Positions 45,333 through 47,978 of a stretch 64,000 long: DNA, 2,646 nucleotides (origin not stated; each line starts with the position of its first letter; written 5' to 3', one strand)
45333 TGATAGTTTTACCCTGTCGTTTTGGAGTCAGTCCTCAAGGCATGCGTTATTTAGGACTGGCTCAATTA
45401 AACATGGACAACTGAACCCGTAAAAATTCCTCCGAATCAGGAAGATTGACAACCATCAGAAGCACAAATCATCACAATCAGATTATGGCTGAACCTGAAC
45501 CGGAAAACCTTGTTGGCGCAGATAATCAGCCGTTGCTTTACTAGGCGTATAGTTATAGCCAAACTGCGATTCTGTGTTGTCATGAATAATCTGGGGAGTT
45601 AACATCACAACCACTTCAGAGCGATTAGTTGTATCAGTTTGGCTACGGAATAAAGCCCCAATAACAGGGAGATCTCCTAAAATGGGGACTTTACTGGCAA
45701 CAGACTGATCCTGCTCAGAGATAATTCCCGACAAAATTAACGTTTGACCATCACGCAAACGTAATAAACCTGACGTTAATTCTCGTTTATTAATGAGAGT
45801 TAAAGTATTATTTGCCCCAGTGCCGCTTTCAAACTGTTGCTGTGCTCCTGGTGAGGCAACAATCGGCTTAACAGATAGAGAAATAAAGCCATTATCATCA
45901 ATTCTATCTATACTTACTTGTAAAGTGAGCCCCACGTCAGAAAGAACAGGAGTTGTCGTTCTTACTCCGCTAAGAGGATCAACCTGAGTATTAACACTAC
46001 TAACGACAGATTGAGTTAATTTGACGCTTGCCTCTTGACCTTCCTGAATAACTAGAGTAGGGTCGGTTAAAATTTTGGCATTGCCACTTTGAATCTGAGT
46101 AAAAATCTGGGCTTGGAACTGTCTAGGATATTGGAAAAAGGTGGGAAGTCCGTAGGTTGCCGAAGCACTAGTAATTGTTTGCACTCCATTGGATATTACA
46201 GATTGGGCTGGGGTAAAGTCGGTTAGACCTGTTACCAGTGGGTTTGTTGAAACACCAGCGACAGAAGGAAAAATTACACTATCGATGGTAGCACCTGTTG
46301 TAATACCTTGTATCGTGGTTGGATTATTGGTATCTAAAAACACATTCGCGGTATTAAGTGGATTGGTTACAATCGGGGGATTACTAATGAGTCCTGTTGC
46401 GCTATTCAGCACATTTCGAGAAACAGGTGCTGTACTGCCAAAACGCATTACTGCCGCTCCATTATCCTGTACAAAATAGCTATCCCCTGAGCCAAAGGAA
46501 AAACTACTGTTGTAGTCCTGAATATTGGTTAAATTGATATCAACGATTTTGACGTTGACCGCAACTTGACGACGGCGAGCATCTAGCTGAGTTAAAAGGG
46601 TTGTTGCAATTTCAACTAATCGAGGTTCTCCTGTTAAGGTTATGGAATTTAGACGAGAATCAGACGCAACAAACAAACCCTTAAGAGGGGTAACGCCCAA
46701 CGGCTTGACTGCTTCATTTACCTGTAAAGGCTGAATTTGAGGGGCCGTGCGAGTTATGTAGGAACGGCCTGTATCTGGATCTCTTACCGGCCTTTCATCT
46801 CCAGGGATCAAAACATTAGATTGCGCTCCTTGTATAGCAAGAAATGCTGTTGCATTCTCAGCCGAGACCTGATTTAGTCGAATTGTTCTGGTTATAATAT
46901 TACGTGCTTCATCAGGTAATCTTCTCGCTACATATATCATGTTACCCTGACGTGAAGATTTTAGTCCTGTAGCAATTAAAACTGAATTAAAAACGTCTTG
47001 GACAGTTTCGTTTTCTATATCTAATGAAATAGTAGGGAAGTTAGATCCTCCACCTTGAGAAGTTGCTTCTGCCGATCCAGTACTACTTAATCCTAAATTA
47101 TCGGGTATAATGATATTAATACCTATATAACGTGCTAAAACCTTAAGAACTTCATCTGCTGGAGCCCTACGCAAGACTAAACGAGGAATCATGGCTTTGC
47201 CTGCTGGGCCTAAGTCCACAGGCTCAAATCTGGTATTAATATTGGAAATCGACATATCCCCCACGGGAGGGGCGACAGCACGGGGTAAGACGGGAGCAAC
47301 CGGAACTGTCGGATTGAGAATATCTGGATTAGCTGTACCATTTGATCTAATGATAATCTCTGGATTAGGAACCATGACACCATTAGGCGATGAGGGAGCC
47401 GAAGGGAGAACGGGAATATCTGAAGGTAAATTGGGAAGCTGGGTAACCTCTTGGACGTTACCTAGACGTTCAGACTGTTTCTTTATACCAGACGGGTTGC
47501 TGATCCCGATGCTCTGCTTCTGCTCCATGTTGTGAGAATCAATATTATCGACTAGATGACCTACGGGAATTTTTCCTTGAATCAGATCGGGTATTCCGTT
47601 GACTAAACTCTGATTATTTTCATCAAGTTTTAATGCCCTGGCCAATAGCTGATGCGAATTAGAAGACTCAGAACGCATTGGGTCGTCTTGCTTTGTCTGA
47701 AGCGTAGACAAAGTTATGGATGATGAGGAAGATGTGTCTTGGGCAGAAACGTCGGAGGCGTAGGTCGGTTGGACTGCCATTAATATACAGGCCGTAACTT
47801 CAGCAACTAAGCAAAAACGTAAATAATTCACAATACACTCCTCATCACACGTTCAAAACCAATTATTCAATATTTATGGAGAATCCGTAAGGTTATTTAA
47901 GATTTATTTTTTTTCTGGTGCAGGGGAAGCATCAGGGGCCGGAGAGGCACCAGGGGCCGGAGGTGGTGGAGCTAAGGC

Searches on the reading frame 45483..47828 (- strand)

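Call 69: search_protein_families(library=pfam, proteins=[window:45483-47828:-], max_evalue=0.00001)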
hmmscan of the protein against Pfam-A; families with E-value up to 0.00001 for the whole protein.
window:45483-47828:- (781 aa): 3 families
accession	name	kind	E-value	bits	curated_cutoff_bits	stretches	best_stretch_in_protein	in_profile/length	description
PF00263.26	Secretin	-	5.6e-37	127.4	27.5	1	579-748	3-168/169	Bacterial type II and III secretion system protein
PF03958.22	Secretin_N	-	2.7e-08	34.3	28.2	1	313-421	1-69/69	Bacterial type II/III secretion system short domain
PF07660.19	STN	-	2.4e-06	27.7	28.4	0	263-302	12-51/52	Secretin and TonB N terminus short domain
